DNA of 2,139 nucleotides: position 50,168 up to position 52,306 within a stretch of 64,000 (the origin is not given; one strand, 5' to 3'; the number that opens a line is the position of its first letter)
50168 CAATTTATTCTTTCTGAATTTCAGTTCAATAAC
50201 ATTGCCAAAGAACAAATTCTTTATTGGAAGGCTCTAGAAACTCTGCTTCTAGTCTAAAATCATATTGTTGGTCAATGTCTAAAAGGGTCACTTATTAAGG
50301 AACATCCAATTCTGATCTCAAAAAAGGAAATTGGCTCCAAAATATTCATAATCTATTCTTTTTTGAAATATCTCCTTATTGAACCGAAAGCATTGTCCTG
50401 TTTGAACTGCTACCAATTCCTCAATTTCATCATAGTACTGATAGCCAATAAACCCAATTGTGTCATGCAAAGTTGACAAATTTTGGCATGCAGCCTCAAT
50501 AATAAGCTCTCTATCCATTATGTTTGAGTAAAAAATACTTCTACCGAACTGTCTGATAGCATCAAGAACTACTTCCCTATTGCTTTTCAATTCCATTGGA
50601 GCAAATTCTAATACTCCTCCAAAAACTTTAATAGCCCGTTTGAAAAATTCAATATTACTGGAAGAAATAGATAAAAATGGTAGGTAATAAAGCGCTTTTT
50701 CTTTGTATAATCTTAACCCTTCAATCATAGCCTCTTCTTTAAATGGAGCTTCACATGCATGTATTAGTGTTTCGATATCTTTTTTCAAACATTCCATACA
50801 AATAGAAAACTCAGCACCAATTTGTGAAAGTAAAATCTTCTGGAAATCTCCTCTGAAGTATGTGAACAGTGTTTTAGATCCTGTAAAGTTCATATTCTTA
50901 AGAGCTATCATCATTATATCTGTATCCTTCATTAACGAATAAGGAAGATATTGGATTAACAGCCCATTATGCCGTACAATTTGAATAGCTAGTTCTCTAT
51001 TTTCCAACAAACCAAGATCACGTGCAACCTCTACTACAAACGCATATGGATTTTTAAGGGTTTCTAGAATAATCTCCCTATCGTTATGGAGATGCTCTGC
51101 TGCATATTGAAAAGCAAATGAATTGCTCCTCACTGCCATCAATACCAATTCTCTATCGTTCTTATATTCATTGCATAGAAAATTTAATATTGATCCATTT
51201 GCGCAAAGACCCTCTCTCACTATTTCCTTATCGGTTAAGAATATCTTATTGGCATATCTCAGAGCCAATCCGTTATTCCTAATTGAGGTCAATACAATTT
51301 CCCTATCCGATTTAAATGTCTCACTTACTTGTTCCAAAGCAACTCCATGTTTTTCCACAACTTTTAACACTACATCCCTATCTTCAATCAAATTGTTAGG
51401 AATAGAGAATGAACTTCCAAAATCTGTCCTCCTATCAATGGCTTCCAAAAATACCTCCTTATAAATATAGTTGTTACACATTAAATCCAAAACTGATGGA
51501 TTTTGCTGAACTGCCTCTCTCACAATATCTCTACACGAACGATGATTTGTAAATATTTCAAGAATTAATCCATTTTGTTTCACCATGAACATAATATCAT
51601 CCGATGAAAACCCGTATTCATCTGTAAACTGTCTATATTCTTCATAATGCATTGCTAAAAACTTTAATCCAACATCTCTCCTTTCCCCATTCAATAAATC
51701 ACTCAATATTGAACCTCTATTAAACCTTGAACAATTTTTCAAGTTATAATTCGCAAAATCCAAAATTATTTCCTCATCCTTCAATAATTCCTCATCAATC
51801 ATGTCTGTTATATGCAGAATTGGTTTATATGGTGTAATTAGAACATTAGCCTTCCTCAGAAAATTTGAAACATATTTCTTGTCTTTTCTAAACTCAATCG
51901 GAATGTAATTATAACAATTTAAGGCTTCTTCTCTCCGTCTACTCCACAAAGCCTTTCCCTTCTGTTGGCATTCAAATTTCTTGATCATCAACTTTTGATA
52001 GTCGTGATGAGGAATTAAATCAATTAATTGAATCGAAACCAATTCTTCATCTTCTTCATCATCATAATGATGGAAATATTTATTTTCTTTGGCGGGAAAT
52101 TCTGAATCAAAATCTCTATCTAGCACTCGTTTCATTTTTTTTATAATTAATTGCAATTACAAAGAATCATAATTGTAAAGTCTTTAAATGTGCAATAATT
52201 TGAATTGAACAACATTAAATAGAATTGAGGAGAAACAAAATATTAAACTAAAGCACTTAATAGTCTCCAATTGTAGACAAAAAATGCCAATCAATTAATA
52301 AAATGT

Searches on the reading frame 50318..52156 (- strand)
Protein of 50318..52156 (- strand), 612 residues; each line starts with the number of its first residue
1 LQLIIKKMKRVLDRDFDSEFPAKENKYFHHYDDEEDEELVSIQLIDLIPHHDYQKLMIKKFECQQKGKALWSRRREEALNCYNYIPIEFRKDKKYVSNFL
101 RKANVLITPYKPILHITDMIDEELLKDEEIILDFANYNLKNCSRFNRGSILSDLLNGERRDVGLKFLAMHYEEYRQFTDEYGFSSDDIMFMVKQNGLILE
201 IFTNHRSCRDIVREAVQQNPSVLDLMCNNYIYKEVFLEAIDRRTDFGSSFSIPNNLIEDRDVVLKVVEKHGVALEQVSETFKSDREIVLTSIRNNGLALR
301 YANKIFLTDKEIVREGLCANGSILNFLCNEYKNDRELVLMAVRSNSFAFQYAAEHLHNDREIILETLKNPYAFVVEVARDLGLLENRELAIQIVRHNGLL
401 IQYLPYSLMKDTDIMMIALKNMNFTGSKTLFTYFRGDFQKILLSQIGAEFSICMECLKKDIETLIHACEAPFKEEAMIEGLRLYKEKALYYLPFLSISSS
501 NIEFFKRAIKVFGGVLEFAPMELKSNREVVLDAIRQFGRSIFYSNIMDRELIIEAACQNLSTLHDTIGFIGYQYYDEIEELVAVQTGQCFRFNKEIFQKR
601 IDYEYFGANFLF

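Call 80: search_protein_families(library=pfam, proteins=[window:50318-52156:-], max_evalue=0.001)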
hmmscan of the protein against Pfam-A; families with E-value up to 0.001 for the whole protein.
window:50318-52156:- (612 aa): 1 family
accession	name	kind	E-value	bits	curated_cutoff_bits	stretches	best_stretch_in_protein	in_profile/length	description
PF13475.11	DUF4116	-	9.2e-69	227.2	24.9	6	259-306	1-48/49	Domain of unknown function (DUF4116)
